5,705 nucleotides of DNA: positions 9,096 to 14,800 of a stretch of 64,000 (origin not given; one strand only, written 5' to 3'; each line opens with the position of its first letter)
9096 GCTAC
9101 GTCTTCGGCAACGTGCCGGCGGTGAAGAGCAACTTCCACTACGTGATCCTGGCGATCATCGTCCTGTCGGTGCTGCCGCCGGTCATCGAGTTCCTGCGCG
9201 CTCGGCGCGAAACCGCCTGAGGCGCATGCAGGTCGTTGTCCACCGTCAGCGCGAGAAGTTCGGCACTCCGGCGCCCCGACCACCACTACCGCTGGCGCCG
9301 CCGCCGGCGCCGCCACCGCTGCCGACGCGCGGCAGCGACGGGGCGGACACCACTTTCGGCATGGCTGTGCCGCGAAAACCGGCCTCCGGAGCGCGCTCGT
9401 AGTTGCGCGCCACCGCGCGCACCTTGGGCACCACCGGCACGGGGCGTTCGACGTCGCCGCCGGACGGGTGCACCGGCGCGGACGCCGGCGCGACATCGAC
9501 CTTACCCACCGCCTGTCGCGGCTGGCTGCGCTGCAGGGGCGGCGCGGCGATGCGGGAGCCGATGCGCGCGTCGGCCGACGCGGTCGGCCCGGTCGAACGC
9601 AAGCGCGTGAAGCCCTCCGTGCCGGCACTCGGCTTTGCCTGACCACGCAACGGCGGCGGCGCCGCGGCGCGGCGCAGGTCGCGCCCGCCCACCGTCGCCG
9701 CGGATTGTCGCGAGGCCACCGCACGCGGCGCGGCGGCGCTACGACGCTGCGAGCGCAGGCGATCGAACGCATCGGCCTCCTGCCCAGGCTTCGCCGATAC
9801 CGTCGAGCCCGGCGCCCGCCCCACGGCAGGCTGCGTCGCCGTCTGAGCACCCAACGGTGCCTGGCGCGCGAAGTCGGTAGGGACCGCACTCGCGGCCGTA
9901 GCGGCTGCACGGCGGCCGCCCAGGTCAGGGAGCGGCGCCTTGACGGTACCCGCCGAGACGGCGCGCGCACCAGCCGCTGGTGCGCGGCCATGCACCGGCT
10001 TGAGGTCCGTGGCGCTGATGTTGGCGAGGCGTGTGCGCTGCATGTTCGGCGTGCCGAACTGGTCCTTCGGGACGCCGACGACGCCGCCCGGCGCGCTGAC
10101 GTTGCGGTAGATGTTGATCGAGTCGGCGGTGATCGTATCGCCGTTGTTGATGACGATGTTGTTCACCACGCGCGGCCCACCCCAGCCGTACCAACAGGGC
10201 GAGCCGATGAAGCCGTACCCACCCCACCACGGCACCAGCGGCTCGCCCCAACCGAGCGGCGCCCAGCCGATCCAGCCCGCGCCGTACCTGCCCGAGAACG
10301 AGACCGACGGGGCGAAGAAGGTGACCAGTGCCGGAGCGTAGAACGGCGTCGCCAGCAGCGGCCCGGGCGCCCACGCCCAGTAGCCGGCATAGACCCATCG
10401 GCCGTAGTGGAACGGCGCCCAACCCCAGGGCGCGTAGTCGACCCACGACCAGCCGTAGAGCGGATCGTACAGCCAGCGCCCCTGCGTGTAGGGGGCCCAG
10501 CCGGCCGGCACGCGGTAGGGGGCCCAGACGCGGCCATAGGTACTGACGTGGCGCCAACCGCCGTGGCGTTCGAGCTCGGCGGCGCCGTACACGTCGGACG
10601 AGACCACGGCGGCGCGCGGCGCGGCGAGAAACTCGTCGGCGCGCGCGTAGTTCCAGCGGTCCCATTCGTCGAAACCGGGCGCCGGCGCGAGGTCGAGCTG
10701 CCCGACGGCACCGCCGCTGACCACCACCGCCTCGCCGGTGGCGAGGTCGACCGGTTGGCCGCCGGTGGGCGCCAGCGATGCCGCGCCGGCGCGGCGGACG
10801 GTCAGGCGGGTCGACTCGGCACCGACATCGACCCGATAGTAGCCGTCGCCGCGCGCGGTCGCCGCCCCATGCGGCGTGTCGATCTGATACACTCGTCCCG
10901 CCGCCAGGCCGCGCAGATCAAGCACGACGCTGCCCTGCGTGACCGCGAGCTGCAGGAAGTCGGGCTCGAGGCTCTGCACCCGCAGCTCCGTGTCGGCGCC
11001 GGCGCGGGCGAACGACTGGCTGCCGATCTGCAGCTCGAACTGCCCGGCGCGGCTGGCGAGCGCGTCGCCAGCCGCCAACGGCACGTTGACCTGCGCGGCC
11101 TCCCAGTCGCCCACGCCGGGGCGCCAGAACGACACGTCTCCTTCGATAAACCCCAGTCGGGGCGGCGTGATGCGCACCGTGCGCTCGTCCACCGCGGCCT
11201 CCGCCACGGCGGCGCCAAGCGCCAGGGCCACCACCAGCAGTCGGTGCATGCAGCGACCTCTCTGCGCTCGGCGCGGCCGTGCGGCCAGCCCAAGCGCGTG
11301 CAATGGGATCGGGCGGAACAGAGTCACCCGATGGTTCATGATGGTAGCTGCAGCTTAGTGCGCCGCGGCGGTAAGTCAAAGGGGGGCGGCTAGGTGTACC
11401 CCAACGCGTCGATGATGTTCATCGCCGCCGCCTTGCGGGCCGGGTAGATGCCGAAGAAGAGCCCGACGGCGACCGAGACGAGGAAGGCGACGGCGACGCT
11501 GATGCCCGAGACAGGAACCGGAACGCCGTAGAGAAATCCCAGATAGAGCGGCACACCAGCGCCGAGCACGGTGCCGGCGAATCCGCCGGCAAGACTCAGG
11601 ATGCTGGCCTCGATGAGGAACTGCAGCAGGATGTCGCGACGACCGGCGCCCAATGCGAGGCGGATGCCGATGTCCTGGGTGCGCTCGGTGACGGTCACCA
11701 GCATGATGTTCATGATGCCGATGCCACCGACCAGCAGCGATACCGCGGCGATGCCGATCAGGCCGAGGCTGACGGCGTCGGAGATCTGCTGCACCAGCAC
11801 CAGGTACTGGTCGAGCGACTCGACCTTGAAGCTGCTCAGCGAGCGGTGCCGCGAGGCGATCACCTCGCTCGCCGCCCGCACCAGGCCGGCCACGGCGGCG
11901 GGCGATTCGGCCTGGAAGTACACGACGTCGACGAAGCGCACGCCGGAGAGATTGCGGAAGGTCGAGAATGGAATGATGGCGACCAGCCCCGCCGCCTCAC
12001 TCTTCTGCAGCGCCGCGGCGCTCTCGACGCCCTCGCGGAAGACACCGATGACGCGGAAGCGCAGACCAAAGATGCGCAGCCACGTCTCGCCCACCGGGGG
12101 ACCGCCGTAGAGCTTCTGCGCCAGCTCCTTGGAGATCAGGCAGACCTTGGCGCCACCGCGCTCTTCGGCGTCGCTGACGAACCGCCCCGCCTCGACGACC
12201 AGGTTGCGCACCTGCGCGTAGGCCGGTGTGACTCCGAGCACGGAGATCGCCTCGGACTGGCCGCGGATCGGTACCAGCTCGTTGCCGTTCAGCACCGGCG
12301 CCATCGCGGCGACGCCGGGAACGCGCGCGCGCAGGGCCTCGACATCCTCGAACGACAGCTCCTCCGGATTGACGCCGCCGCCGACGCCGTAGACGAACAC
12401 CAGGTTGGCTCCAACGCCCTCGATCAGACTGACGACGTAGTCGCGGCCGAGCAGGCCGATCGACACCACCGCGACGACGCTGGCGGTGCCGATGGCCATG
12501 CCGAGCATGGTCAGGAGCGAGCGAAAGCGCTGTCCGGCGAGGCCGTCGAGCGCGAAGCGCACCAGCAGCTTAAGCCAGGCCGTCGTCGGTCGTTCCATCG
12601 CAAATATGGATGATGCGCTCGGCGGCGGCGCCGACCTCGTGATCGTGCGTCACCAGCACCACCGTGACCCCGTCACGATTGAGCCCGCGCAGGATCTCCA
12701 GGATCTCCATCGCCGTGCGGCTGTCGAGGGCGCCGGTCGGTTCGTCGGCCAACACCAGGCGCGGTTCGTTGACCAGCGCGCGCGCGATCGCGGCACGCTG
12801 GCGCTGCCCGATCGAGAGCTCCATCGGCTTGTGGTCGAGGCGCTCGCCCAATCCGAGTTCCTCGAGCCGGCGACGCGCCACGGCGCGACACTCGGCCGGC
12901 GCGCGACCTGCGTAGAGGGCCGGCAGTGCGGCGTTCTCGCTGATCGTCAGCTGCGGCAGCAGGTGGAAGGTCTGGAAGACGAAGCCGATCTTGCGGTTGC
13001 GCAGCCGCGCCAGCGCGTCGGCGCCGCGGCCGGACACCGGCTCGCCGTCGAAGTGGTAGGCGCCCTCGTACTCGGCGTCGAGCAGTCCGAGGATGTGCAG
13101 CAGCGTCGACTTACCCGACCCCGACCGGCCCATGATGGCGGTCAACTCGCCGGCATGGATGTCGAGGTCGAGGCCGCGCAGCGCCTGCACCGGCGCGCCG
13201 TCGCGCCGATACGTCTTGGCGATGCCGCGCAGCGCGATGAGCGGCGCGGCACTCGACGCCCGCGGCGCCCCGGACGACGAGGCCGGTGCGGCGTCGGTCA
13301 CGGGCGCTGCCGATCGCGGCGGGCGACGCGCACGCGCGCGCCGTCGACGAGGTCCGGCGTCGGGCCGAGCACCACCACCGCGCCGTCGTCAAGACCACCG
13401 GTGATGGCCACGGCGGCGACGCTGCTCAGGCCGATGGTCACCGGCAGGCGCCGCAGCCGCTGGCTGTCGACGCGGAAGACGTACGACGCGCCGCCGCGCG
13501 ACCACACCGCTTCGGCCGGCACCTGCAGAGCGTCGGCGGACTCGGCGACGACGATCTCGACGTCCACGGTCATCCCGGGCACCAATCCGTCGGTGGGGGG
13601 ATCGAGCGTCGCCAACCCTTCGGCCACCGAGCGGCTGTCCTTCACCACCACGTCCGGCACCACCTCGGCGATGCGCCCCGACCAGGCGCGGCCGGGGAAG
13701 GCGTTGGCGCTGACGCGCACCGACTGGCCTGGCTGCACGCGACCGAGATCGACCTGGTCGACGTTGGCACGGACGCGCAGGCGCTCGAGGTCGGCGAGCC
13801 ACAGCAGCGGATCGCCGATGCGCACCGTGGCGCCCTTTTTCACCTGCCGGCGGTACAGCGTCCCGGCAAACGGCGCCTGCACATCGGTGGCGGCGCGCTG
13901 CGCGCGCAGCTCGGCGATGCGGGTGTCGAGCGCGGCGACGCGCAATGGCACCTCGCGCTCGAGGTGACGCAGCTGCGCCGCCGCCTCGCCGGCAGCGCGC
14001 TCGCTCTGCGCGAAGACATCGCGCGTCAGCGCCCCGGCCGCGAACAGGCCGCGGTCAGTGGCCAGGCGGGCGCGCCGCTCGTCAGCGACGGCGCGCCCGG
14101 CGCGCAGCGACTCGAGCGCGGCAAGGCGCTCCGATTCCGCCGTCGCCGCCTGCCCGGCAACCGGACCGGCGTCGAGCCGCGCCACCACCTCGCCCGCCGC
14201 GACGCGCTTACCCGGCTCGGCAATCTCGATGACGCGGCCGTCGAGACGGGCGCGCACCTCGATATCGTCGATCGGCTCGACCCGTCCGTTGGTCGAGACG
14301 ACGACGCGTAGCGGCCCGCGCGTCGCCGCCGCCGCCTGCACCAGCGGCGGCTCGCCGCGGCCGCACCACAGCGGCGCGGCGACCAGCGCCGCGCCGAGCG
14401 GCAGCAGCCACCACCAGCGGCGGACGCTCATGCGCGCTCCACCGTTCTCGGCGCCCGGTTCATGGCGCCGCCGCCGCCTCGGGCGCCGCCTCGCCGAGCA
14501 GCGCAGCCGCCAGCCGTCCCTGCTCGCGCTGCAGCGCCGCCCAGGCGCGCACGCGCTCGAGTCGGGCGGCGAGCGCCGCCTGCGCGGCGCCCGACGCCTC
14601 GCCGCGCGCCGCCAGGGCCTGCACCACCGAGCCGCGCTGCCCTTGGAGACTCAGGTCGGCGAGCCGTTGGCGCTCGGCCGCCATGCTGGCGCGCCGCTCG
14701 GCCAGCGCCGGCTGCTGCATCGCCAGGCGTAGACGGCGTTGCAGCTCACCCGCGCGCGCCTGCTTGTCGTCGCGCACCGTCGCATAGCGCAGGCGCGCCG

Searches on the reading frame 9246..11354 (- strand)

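Call 66: search_protein_families(library=pfam, proteins=[window:9246-11354:-], max_evalue=0.0001)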
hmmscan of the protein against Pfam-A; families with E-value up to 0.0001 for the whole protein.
window:9246-11354:- (702 aa): 1 family
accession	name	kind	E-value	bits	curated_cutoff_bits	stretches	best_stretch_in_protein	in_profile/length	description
PF20245.3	DUF6600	-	2.3e-22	79.5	27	1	260-369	3-100/102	Family of unknown function (DUF6600)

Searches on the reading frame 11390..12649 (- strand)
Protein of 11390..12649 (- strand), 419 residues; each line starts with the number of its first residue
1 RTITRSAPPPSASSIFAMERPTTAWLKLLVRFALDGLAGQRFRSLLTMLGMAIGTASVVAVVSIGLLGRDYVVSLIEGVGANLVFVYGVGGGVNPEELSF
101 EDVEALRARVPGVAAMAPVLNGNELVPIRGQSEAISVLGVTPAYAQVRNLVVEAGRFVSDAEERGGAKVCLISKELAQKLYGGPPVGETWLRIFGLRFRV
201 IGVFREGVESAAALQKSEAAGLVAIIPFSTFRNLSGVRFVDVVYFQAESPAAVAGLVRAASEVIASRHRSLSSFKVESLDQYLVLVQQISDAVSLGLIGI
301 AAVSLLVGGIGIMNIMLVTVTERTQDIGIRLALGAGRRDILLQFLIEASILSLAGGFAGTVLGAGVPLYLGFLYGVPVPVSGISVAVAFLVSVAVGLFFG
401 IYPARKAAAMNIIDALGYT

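Call 66: search_protein_families(library=pfam, proteins=[window:11390-12649:-], max_evalue=0.0001)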
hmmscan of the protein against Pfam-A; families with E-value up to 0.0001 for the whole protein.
window:11390-12649:- (419 aa): 2 families
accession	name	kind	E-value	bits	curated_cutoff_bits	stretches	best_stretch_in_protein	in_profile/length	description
PF12704.14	MacB_PCD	-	2.1e-38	133.1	27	1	44-259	1-203/207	MacB-like periplasmic core domain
PF02687.27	FtsX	-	2e-19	70.2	25.5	1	300-412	3-120/120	FtsX-like permease C-terminal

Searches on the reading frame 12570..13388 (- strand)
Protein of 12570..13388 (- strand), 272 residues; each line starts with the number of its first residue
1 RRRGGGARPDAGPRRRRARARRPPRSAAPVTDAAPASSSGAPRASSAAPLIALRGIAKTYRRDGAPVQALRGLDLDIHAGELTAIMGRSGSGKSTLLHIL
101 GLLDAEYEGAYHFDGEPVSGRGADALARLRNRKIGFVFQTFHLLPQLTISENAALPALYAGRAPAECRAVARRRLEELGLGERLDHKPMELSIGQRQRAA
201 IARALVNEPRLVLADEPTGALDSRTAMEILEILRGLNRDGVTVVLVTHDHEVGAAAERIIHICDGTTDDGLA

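Call 66: search_protein_families(library=pfam, proteins=[window:12570-13388:-], max_evalue=0.0001)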
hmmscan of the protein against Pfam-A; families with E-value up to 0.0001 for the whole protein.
window:12570-13388:- (272 aa): 3 families
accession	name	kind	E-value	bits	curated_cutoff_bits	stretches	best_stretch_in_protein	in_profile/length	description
PF00005.33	ABC_tran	-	8e-32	111.1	25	1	70-218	1-136/137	ABC transporter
PF13304.12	AAA_21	-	3.5e-08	34.3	27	0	82-116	1-45/304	AAA domain, putative AbiEii toxin, Type IV TA system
PF13555.12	AAA_29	-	8.3e-05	22.7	27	0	74-97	16-39/61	P-loop containing region of AAA domain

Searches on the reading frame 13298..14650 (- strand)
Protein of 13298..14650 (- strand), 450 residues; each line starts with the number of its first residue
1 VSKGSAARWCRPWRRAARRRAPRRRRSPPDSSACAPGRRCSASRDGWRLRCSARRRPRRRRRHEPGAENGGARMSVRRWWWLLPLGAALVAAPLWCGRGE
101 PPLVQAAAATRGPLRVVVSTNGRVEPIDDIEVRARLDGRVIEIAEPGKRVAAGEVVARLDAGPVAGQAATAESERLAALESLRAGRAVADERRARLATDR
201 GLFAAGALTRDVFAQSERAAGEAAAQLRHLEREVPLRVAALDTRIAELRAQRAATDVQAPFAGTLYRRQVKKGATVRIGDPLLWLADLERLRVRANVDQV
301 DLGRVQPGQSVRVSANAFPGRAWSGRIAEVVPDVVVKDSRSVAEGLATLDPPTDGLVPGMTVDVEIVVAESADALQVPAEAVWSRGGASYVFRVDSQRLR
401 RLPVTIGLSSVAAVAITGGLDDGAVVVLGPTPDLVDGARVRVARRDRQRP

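Call 66: search_protein_families(library=pfam, proteins=[window:13298-14650:-], max_evalue=0.0001)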
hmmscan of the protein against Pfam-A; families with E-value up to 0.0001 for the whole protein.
window:13298-14650:- (450 aa): 3 families
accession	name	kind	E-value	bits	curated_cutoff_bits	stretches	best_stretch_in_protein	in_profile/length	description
PF16576.10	HlyD_D23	-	7.1e-19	68.4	30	1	129-361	19-213/214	Barrel-sandwich domain of CusB or HlyD membrane-fusion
PF13437.12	HlyD_3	-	1.1e-14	55.5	22.2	1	257-359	2-106/106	HlyD family secretion protein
PF00364.28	Biotin_lipoyl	-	6.7e-06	26.3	22.1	0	244-283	32-71/73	Biotin-requiring enzyme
